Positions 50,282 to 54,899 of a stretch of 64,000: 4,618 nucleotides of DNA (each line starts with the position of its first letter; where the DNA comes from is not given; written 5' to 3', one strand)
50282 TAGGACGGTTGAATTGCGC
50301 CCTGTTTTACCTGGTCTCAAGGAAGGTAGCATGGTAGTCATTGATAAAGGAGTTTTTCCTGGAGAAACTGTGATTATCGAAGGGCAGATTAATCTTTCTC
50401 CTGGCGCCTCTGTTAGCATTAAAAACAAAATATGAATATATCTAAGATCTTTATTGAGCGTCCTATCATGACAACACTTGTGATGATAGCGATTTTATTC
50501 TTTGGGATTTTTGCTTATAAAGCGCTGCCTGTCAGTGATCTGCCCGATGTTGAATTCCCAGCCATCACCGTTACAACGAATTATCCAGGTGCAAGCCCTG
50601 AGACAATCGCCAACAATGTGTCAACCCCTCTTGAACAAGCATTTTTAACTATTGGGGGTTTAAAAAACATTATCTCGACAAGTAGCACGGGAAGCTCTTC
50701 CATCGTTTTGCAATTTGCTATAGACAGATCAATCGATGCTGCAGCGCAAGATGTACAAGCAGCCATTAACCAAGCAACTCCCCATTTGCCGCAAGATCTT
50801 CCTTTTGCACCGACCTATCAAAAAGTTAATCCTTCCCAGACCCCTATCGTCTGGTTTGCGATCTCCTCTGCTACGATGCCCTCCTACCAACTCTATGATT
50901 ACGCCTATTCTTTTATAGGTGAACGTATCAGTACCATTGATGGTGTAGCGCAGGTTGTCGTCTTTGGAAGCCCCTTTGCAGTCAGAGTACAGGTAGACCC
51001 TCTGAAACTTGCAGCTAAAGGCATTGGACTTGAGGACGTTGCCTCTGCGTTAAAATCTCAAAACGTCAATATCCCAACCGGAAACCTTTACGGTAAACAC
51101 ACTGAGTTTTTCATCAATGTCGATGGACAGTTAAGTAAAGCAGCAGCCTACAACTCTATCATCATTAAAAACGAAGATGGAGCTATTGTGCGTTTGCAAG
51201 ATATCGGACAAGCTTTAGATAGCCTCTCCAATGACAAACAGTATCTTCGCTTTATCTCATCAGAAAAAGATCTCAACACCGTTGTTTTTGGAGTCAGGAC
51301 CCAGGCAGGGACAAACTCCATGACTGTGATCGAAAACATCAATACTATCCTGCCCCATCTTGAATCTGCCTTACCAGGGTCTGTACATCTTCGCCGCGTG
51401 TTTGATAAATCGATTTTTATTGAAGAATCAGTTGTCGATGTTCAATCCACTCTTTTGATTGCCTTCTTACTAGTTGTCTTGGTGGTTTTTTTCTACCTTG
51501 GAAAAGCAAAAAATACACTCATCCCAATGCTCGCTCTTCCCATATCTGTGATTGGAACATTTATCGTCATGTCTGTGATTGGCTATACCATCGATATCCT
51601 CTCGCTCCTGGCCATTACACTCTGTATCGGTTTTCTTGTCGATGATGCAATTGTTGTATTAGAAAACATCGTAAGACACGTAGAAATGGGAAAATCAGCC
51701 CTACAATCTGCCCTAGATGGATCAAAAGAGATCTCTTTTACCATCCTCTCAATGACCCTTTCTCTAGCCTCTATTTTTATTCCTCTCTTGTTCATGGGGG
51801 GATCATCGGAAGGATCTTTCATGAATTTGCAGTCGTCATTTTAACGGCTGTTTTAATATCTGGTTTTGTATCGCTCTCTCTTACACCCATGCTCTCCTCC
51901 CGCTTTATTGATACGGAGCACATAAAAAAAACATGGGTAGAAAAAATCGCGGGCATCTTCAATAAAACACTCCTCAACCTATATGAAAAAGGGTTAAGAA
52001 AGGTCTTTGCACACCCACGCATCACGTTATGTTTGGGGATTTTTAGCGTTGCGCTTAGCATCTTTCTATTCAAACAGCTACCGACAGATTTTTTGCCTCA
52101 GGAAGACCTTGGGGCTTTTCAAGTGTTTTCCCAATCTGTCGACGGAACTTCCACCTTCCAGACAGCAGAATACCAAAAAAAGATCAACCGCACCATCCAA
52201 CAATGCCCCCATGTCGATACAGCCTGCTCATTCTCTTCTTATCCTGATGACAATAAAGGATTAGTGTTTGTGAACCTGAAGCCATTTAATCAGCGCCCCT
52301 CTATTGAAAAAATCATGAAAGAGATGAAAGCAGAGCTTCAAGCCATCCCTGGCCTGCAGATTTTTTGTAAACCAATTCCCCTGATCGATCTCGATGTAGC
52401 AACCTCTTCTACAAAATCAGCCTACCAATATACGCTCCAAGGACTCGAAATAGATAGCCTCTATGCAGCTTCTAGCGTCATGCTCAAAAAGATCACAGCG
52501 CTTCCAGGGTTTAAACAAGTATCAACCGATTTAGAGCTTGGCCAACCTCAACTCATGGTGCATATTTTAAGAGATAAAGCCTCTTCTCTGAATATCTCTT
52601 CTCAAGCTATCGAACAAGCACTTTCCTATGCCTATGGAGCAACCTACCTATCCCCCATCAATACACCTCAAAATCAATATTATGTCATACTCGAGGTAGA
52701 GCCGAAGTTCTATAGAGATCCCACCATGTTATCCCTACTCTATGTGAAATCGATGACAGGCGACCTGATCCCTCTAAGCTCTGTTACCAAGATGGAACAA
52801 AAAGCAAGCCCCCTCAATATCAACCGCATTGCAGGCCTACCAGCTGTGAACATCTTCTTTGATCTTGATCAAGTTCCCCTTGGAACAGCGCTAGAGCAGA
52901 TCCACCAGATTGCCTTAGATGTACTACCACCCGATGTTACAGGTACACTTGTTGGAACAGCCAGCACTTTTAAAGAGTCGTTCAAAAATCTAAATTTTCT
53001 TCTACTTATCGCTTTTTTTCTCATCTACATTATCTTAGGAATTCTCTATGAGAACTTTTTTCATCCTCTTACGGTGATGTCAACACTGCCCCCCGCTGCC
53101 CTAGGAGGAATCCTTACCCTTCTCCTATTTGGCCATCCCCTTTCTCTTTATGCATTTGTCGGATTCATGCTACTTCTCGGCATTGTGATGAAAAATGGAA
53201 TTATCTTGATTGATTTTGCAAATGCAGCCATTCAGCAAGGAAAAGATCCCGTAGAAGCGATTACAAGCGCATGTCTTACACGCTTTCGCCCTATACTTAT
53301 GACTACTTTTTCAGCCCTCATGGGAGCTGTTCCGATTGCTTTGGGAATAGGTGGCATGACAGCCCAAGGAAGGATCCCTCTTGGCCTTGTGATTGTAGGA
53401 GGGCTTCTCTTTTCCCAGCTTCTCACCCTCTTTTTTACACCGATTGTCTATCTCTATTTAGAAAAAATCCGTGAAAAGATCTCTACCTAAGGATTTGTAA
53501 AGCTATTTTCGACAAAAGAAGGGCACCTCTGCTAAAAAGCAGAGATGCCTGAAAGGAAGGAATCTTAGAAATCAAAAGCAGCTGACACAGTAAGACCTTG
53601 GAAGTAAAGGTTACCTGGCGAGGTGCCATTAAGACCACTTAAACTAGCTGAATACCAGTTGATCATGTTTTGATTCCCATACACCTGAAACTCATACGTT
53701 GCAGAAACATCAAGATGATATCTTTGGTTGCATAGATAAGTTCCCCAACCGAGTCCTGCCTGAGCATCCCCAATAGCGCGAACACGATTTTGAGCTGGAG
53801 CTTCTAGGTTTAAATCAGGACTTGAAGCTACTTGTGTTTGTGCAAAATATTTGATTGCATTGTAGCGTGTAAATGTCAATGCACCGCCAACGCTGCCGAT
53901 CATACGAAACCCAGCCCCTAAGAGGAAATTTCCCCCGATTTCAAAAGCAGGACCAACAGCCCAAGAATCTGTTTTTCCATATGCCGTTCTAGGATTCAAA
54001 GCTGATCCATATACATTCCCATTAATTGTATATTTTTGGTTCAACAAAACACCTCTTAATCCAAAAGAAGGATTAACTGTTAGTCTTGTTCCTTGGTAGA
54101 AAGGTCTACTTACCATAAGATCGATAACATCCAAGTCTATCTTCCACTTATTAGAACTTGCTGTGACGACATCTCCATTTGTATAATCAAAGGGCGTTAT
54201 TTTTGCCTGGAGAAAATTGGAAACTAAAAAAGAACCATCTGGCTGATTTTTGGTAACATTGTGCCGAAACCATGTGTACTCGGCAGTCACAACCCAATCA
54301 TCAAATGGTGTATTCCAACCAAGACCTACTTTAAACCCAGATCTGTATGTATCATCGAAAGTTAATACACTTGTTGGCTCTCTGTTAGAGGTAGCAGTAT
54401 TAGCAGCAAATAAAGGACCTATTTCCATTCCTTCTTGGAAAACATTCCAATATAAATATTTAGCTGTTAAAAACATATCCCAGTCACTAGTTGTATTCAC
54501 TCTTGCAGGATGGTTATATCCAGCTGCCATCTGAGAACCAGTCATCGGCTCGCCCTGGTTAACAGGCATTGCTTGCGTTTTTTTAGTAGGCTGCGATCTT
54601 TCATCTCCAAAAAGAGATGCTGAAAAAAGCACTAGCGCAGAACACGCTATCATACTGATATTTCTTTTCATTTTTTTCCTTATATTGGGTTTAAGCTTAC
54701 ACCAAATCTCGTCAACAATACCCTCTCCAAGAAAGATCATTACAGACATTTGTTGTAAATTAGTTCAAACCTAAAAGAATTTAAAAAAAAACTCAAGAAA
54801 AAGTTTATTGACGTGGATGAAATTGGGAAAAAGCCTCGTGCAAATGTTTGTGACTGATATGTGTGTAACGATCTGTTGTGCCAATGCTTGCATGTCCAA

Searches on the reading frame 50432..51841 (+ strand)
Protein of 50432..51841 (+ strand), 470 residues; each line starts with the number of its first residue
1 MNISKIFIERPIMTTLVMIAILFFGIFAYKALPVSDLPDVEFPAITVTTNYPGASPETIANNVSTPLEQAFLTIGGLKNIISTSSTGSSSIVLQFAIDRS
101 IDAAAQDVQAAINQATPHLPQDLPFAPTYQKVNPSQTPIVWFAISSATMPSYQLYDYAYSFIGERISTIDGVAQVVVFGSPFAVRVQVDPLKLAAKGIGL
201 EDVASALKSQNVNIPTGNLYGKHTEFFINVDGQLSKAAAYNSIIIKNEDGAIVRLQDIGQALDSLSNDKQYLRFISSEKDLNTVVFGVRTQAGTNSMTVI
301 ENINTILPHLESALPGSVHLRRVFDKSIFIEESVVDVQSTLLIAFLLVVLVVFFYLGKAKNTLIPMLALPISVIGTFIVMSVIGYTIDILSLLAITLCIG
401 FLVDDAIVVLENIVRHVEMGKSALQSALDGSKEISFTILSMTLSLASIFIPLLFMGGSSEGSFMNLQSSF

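Call 8: search_protein_families(library=pfam, proteins=[window:50432-51841:+])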
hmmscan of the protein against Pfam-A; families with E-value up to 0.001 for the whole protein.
window:50432-51841:+ (470 aa): 2 families
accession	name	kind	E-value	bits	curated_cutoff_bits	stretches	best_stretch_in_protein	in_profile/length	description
PF00873.25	ACR_tran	-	2.4e-137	459.7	28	1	3-459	1-456/1021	AcrB/AcrD/AcrF family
PF02355.23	SecD_SecF_C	-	0.00062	19.7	20.5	1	340-462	36-159/189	Protein export membrane protein SecD/SecF, C-terminal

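Call 31: list_cluster_members(proteins=[window:50432-51841:+, window:51889-53487:+, window:47788-49197:+, window:22863-23378:-, window:22303-22863:-, window:17715-18221:-, window:17275-17790:-, window:16985-17368:-, window:63103-63843:+, window:62340-63182:+])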
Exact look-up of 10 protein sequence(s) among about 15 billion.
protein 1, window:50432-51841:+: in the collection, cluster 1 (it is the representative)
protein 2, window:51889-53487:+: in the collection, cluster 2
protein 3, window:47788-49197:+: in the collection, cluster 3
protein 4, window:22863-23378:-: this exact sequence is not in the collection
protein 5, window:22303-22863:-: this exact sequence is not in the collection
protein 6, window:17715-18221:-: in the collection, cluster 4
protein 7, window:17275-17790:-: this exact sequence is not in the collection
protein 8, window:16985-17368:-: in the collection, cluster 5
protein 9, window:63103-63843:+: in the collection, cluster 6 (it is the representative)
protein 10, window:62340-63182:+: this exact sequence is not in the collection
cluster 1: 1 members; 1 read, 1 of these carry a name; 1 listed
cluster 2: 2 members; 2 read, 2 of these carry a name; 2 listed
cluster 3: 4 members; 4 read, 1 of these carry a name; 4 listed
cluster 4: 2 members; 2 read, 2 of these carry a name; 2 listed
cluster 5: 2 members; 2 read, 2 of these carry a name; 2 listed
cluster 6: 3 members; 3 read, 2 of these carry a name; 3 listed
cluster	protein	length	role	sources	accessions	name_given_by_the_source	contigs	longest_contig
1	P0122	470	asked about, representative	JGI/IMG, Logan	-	HAE1 family hydrophobic/amphiphilic exporter-1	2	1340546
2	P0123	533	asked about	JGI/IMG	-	HAE1 family hydrophobic/amphiphilic exporter-1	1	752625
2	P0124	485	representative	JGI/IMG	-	HAE1 family hydrophobic/amphiphilic exporter-1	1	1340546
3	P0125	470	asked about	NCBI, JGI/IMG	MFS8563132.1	MAG: TolC family protein [Rhabdochlamydiaceae bacterium] | outer membrane protein TolC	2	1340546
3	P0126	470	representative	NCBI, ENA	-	-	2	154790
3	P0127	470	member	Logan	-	-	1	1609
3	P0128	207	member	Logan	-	-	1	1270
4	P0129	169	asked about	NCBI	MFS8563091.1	MAG: MFS transporter [Rhabdochlamydiaceae bacterium]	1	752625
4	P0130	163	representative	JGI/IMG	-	MFS family permease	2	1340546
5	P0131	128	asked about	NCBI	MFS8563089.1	MAG: MFS transporter [Rhabdochlamydiaceae bacterium]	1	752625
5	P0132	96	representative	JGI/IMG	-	MFS family permease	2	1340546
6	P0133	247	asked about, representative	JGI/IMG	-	dipeptidyl aminopeptidase/acylaminoacyl peptidase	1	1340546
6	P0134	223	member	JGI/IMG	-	dipeptidyl aminopeptidase/acylaminoacyl peptidase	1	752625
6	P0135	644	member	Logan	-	-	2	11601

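Call 32: find_encoding_contigs(protein=window:50432-51841:+, flank=10000, max_places=8)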
Protein window:50432-51841:+ (470 aa): 2 contigs read that carry it; 1 place shown.
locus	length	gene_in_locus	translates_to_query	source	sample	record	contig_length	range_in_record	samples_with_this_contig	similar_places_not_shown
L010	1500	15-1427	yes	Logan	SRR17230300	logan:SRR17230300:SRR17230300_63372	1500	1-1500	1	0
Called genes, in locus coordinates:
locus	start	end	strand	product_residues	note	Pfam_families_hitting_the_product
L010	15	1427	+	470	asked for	PF00873:ACR_tran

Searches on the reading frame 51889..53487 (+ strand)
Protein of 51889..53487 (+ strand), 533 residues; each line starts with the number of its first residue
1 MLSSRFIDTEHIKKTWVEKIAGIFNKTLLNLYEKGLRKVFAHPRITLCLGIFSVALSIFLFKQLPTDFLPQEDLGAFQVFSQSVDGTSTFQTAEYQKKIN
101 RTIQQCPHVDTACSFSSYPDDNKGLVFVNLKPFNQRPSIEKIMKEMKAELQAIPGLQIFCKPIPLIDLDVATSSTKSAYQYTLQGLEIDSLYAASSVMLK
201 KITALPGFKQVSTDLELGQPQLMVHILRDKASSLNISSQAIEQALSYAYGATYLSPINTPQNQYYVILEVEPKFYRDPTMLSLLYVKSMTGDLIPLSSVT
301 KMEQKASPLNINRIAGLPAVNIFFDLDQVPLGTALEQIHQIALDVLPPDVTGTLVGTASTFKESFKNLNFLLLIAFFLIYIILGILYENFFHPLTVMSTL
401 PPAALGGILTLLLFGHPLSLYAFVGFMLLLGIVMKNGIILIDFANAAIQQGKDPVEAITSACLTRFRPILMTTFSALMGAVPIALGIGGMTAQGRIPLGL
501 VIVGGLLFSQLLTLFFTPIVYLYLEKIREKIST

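Call 8: search_protein_families(library=pfam, proteins=[window:51889-53487:+])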
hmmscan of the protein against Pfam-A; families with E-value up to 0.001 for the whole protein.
window:51889-53487:+ (533 aa): 1 family
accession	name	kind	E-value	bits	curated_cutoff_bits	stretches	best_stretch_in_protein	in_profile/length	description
PF00873.25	ACR_tran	-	4.9e-123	412.3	28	1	1-524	484-1020/1021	AcrB/AcrD/AcrF family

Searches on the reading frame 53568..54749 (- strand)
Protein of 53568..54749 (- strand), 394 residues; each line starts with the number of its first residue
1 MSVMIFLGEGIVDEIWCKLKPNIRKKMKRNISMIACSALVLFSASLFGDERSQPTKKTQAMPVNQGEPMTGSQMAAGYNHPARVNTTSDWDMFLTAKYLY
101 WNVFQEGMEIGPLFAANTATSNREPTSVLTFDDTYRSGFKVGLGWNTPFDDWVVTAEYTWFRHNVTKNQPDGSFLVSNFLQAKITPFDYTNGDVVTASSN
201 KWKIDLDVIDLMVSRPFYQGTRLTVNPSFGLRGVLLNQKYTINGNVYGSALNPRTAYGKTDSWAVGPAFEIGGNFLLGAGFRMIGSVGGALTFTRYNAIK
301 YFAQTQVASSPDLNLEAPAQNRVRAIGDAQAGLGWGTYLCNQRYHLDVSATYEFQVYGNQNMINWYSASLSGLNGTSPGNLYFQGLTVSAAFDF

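Call 71: search_protein_families(library=pfam, proteins=[window:53568-54749:-], max_evalue=0.001)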
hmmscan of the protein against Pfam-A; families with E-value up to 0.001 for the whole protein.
window:53568-54749:- (394 aa): 1 family
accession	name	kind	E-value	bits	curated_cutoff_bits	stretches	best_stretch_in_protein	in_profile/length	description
PF05150.18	Legionella_OMP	-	1.2e-13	51.1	25.4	1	86-390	5-277/281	Legionella pneumophila major outer membrane protein precursor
